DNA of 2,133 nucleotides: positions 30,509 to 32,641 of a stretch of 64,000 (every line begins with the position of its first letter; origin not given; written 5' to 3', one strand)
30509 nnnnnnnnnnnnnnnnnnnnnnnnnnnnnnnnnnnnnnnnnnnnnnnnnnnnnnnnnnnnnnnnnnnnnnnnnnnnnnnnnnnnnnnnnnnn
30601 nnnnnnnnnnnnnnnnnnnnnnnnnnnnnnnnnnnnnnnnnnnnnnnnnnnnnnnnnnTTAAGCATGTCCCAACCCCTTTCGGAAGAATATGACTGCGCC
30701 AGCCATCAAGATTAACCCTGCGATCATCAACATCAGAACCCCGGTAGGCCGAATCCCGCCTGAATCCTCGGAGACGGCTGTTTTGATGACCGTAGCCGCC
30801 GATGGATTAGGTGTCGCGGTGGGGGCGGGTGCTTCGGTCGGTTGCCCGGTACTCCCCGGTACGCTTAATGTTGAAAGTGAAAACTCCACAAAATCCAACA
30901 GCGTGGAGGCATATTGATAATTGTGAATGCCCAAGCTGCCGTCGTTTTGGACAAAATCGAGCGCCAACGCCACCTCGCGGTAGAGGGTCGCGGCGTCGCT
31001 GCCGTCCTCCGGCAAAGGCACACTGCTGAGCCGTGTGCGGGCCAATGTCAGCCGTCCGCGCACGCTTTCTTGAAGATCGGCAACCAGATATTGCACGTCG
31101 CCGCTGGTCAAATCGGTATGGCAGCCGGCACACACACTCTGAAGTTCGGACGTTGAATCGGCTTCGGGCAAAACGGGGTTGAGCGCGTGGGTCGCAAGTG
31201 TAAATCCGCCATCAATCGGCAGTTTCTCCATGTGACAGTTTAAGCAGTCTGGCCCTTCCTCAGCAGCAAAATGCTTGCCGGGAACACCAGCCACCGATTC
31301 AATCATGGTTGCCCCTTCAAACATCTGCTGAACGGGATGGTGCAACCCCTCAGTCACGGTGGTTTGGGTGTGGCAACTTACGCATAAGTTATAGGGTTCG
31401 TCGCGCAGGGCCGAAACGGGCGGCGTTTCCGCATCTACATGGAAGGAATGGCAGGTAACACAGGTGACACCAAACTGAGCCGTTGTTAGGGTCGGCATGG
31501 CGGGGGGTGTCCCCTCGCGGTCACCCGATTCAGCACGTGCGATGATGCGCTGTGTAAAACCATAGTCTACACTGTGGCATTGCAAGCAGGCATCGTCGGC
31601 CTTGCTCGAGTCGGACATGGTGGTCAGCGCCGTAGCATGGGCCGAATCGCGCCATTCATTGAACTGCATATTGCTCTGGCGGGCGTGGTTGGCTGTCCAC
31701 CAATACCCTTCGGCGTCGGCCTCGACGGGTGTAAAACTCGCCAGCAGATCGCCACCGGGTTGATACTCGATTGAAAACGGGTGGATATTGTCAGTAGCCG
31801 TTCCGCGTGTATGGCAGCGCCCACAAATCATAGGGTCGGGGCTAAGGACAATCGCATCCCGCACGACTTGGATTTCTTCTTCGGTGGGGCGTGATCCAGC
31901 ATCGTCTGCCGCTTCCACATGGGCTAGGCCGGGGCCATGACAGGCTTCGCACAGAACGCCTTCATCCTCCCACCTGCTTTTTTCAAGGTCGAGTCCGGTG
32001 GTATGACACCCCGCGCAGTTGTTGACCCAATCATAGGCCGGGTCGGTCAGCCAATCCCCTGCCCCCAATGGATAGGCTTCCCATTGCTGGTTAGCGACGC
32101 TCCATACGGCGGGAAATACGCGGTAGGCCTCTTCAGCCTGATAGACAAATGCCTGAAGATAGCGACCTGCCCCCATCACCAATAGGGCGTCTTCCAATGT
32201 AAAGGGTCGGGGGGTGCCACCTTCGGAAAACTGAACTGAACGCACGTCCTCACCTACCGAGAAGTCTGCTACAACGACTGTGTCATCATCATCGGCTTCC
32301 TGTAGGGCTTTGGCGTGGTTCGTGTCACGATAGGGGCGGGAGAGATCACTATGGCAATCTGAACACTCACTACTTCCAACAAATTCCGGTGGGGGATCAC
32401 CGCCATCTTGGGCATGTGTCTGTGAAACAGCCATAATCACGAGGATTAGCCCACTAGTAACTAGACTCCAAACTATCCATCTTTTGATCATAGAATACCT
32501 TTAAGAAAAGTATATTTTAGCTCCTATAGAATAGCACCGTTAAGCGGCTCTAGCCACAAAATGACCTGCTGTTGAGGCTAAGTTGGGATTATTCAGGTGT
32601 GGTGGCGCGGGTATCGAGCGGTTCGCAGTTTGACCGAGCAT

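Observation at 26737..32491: Four-gene multihaem cytochrome c / cytochrome b cluster suggestive of a quinol-linked extracytoplasmic electron conduit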

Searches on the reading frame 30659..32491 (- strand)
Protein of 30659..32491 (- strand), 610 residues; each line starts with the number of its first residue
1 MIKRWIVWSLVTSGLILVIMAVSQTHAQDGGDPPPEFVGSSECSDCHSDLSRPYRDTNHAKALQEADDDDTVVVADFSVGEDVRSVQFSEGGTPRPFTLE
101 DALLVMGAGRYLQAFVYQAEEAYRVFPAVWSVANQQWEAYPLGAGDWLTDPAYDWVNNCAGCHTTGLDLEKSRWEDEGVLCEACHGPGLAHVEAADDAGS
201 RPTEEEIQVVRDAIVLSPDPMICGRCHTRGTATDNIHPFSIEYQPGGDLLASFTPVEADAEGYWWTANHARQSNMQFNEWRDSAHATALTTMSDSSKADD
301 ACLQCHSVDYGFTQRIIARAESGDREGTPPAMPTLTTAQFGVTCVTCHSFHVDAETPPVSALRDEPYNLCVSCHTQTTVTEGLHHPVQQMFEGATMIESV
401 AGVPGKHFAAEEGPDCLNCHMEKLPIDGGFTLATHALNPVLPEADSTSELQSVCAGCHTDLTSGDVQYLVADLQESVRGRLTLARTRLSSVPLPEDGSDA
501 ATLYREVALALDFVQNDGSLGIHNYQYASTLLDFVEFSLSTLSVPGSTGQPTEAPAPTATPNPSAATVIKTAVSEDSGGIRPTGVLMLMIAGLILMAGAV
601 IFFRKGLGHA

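Call 4: search_protein_families(library=pfam, proteins=[window:30659-32491:-], max_evalue=0.1)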
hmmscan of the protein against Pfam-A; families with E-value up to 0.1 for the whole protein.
window:30659-32491:- (610 aa): 7 families
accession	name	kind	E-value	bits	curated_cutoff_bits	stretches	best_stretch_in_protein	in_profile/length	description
PF13435.11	Cytochrome_C554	-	2.9e-11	44.6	20.8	1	156-186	48-84/84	Cytochrome c554 and c-prime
PF14522.11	Cytochrome_C7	-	4.3e-11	42.9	24.8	1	158-228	15-67/67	Cytochrome c7 and related cytochrome c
PF22113.1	Mtrc-MtrF_II-IV_dom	-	3.4e-10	40.2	30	1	343-462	8-131/176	Outer membrane cytochrome MtrC/MtrF-like, domains II/IV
PF14537.11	Cytochrom_c3_2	-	1.5e-08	35.4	25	2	285-375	13-79/79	Cytochrome c3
PF09699.15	Paired_CXXCH_1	-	3.8e-07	30.1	20.6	1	343-376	8-38/41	Doubled CXXCH motif (Paired_CXXCH_1)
PF13442.11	Cytochrome_CBB3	-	0.047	14.5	27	0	150-174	5-32/68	Cytochrome C oxidase, cbb3-type, subunit III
PF03264.19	Cytochrom_NNT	-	0.058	13.6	24.1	1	256-349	85-165/174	NapC/NirT cytochrome c family, N-terminal region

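Call 5: search_protein_families(library=ncbifam, proteins=[window:30659-32491:-], max_evalue=0.1)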
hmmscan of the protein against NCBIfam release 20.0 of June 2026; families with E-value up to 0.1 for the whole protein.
window:30659-32491:- (610 aa): 11 families
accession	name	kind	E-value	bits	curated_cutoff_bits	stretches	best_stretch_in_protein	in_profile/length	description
NF041198.1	UshA_like_PCGU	equivalog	4.2e-15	55.3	275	3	275-376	417-510/519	UshA-like (seleno)protein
NF041028.1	decahem_GSU2203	exception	1.6e-14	53.8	325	2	337-423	121-210/317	GSU2203 family decaheme c-type cytochrome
TIGR03508.1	decahem_SO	subfamily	9.5e-10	38.4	192.2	2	339-423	92-177/258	DmsE family decaheme c-type cytochrome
NF043010.1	Cyt554_Nsmonas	equivalog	4.1e-08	32.9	400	2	32-65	26-56/238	cytochrome c-550 CycA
TIGR03507.1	decahem_SO1788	subfamily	1.4e-06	27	209.3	2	343-455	245-335/672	OmcA/MtrC family decaheme c-type cytochrome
TIGR01905.1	paired_CXXCH_1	subfamily_domain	5.8e-05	22.9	25.2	1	343-377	8-39/41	doubled CXXCH domain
NF008659.0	PRK11659.1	equivalog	0.0072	16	184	1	342-381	136-174/188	cytochrome c nitrite reductase pentaheme subunit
NF052246.1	SorB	equivalog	0.051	13.6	93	1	289-314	15-40/80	SorB family sulfite dehydrogenase c-type cytochrome subunit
NF045713.1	CxxCH_16_HmcA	equivalog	0.068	11.7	400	0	272-387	149-246/541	sulfate respiration complex hexadecaheme cytochrome HmcA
TIGR03146.1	cyt_nit_nrfB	equivalog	0.086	13.1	166.6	1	342-376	110-143/145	cytochrome c nitrite reductase pentaheme subunit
TIGR03153.1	cytochr_NrfH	equivalog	0.091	12.8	134.2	0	287-377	51-136/138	cytochrome c nitrite reductase small subunit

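Call 9: search_solved_structures(query=window:30659-32491:-, max_evalue=1)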
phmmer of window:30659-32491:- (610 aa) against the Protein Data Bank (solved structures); distinct sequences matched with E-value up to 1: 8.
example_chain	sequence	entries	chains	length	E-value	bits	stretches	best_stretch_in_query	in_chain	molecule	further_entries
6i5b_A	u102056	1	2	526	1.6e-50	175.5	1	35-540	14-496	Uncharacterized protein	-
6qvm_A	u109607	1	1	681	4.9e-19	71.4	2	284-540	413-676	Multiheme cytochrome cf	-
1bvb_A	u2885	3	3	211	1.1e-05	27.4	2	149-189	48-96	CYTOCHROME C-554 | CYTOCHROME C554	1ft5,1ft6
8rv0_Y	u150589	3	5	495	0.029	16.1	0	411-484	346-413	Octaheme cytochrome c nitrite reductase | Octaheme nitrite c cytochrome c reductase | Octaheme nitrite reductase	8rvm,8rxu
5ze8_A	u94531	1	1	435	0.11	14.1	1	15-67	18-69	cytochrome c552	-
7l7x_AAA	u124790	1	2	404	0.4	12.3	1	261-311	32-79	DegT/DnrJ/EryC1/StrS aminotransferase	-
5t5i_G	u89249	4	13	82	0.78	11.3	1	183-228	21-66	Tungsten formylmethanofuran dehydrogenase subunit fwdG | Tungsten formylmethanofuran dehydrogenase, subunit G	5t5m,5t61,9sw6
4rkm_A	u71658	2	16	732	0.82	11.3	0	494-534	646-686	MccA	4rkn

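Call 22: find_homologous_proteins(query=window:30659-32491:-, max_evalue=1e-10)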
Query window:30659-32491:- (610 aa): 316 proteins with E <= 1e-10 among 8000 candidates; the best 120 are listed.
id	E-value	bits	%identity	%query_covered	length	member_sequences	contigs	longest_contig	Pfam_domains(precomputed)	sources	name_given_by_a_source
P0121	0.0e+0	1385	97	100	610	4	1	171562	PF09699.16,PF14537.12,PF13435.12,PF14522.12,PF22113.2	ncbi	-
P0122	0.0e+0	1261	87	100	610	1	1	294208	PF09699.16,PF14537.12,PF13435.12,PF14522.12,PF22113.2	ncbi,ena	-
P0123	0.0e+0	1071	73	100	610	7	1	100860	PF09699.16,PF14537.12,PF13435.12,PF14522.12,PF22113.2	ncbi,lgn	-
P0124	0.0e+0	1062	72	100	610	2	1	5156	PF09699.16,PF14537.12,PF13435.12,PF14522.12,PF22113.2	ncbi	-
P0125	9.8e-196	670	51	99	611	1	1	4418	PF09699.16,PF14537.12,PF13435.12,PF14522.12,PF22113.2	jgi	jgi:predicted CXXCH cytochrome family protein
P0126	6.3e-190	651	50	99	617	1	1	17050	PF09699.16,PF14537.12,PF13435.12,PF02335.21,PF14522.12,PF22113.2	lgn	-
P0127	1.2e-188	647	49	99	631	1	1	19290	PF09699.16,PF14537.12,PF13435.12,PF14522.12,PF22113.2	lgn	-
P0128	7.8e-188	644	49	99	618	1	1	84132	PF09699.16,PF14537.12,PF13435.12,PF13442.12,PF14522.12,PF22113.2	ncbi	ncbi:MAG: cytochrome c3 family protein [Anaerolineae bacterium]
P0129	5.1e-187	641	50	99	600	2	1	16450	PF09699.16,PF14537.12,PF13435.12,PF14522.12,PF22113.2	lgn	-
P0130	1.6e-186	640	49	99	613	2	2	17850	PF09699.16,PF14537.12,PF13435.12,PF14522.12,PF22113.2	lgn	-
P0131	3.0e-186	639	50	99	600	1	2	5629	PF09699.16,PF14537.12,PF13435.12,PF14522.12,PF22113.2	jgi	jgi:predicted CXXCH cytochrome family protein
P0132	9.6e-185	634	48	99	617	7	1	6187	PF09699.16,PF14537.12,PF13435.12,PF14522.12,PF22113.2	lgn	-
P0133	5.5e-183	628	48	100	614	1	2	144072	PF09699.16,PF14537.12,PF13435.12,PF02335.21,PF14522.12,PF22113.2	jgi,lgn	jgi:hypothetical protein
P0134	9.4e-183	627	48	99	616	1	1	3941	PF09699.16,PF14537.12,PF13435.12,PF02335.21,PF14522.12,PF22113.2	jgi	jgi:predicted CXXCH cytochrome family protein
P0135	1.0e-182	627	48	96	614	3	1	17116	PF09699.16,PF14537.12,PF13435.12,PF14522.12,PF22113.2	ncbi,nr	ncbi:MAG: hypothetical protein JNM70_05215 [Anaerolineae bacterium]|nr:hypothetical protein [Anaerol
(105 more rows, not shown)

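Call 23: search_solved_structures(query=window:30659-32491:-, max_evalue=1e-10, show_alignments=2)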
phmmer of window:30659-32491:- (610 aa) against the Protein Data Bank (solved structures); distinct sequences matched with E-value up to 1e-10: 2.
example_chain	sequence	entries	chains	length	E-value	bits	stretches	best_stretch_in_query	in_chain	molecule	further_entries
6i5b_A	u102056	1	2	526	1.6e-50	175.5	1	35-540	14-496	Uncharacterized protein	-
6qvm_A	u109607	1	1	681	4.9e-19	71.4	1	284-540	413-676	Multiheme cytochrome cf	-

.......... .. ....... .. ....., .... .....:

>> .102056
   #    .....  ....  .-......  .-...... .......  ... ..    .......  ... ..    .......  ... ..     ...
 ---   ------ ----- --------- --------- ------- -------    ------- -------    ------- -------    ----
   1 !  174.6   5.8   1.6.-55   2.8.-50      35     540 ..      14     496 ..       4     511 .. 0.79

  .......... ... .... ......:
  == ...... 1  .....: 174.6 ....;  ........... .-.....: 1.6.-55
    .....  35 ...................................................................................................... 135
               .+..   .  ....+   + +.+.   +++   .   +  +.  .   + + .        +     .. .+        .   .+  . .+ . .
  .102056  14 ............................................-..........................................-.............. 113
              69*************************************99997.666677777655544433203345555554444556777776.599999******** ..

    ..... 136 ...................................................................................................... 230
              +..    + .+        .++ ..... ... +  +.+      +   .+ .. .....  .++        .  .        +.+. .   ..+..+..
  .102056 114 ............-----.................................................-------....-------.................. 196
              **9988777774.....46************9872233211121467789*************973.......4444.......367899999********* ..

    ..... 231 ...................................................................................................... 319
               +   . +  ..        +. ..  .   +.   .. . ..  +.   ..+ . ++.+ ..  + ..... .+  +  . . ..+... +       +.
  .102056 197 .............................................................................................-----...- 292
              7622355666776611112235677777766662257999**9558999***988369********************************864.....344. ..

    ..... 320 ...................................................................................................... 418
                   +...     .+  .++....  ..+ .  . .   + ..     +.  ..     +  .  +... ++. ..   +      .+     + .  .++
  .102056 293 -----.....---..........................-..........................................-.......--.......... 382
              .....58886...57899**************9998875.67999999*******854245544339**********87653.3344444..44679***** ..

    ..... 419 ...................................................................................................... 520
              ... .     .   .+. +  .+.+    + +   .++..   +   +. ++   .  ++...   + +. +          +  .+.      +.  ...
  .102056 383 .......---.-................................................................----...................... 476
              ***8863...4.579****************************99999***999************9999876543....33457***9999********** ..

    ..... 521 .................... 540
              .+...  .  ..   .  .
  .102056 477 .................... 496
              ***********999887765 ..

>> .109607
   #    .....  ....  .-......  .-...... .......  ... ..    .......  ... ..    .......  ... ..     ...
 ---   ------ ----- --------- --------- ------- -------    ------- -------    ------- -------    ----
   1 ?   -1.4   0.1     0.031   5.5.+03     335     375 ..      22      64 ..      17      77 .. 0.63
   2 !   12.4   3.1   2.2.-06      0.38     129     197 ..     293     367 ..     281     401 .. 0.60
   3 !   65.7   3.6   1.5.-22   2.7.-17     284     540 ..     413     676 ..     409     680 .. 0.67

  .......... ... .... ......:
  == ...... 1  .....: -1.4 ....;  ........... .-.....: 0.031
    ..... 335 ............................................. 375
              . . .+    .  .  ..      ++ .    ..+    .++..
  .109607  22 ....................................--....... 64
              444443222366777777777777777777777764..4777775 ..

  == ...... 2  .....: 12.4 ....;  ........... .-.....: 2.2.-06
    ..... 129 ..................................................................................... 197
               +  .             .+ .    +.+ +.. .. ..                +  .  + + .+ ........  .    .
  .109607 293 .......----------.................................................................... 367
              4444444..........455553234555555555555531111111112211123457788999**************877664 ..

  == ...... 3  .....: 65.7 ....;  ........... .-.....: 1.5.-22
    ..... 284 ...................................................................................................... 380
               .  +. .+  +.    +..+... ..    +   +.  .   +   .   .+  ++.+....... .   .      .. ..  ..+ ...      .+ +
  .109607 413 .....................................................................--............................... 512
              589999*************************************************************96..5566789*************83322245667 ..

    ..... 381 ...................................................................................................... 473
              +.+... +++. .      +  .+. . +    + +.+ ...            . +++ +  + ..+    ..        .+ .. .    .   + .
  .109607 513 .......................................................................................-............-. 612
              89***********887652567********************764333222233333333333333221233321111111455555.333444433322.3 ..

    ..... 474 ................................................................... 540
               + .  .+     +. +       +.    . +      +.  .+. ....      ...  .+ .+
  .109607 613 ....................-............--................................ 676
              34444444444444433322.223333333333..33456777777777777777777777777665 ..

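Call 31: find_related_loci(query=A1, collection=genome_contigs, flank=8000)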
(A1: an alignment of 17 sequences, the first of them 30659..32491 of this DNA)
Query A1 (610 aa) in genome_contigs; peptide patterns used: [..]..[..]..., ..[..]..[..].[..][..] (x = any residue, [..] = any of these).
352 stretches matched a pattern; 312 encode a relative of the query (tblastn E <= 1e-3); the best 80 are kept; 77 distinct loci.
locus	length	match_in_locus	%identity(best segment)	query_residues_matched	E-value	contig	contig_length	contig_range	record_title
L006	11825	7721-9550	73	1-610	0e+0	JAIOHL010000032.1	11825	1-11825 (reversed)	MAG: Anaerolineae bacterium isolate MAG_03 contig_24047, whole genome shotgun sequence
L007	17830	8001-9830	72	1-610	0e+0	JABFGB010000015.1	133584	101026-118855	MAG: Chloroflexota bacterium isolate CFX10 c_000000000015, whole genome shotgun sequence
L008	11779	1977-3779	50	6-605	1e-180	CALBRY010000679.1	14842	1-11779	MAG TPA_asm: uncultured Chloroflexi bacterium isolate SRR5576005_bin.25_CONCOCT_v1.1_MAG genome assembly, contig: ERZ795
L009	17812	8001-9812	48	2-605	2e-179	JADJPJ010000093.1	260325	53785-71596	MAG: Candidatus Flexifilum affinis isolate Fred_BATAC.421 tig01547053-10-2604840, whole genome shotgun sequence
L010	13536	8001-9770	48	1-588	3e-179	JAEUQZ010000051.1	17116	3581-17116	MAG: Anaerolineae bacterium isolate new MAG-264 NODE_51_length_17116_cov_3.129761, whole genome shotgun sequence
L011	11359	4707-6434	50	27-604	2e-177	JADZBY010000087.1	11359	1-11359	MAG: Anaerolineae bacterium isolate SJ7 c_000000085495, whole genome shotgun sequence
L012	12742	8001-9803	47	1-603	3e-177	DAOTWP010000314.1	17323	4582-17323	MAG TPA_asm: Anaerolineae bacterium isolate H14_151 k109_268160, whole genome shotgun sequence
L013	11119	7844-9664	46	1-605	3e-177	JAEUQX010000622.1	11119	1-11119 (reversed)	MAG: Anaerolineae bacterium isolate new MAG-262 k141_1943444, whole genome shotgun sequence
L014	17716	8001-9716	50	2-568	2e-176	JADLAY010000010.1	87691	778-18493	MAG: Anaerolineae bacterium isolate SJ143 c_000000090173, whole genome shotgun sequence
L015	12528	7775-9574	48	1-605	7e-176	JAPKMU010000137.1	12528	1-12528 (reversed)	MAG: Anaerolineae bacterium isolate RH21 NODE_137_length_12528_cov_1.538993:GC=0.570, whole genome shotgun sequence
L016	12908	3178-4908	46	27-604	1e-175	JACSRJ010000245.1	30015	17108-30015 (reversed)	MAG: Anaerolinea sp. isolate CH2 contig-70_1437, whole genome shotgun sequence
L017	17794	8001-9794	47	5-605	2e-175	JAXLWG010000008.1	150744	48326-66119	MAG: Anaerolineae bacterium isolate STL-CHL17 C2.97.fa-8, whole genome shotgun sequence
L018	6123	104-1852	48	36-605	1e-175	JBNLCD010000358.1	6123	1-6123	MAG: Anaerolineae bacterium isolate C2.bin.11.strict NODE_358_length_6123_cov_1.949405, whole genome shotgun sequence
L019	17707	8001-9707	48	32-605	6e-173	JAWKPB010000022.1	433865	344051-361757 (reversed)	MAG: Anaerolineae bacterium isolate BC1.4 BC1.4.fa-22, whole genome shotgun sequence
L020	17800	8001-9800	47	1-605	5e-173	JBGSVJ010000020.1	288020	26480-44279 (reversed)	MAG: Anaerolineae bacterium isolate JTS-AC454 k141_2996511, whole genome shotgun sequence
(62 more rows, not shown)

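Call 62: predict_structure(alignment_id=A2)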
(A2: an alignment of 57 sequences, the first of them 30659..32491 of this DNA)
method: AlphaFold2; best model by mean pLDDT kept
length: 610 residues; sequences in the alignment: 57
mean_pLDDT: 86.6   pTM: 0.77
mean pLDDT of the five models: 86.6, 85.5, 85.0, 81.8, 76.2
residues with pLDDT >= 90: 357; 70-90: 185; 50-70: 31; < 50: 37
segments of 3 or more residues with pLDDT < 50: 23-30, 553-578, 608-610
pLDDT, mean of each block of 10 residues (from residue 1): 77 79 44 76 86 83 89 96 96 96 91 93 94 95 93 91 79 74 88 93 90 91 92 91 89 93 89 93 95 93 95 94 88 96 91 67 89 90 91 97 96 92 90 92 77 91 91 97 98 95 97 96 97 97 77 48 46 49 82 91 60
secondary structure, 60 per line:
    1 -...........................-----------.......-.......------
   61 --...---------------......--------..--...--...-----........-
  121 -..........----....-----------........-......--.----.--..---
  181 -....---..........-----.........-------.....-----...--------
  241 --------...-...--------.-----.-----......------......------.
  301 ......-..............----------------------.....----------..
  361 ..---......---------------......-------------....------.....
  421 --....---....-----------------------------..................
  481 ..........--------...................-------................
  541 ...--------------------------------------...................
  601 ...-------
elements in order: H2-28 H40-46 H48-54 E63-65 H81-84 E104-106 E112-119 E122-131 E136-139 H155-158 H160-163 H182-185 H189-198 H204-212 H220-224 E230-232 E253-255 H276-281 H288-293 H300-306 H308-321 H344-347 H366-371 H387-392 H406-409 H416-420 E423-426 E430-433 H463-490 H499-517 H525-543 H582-603
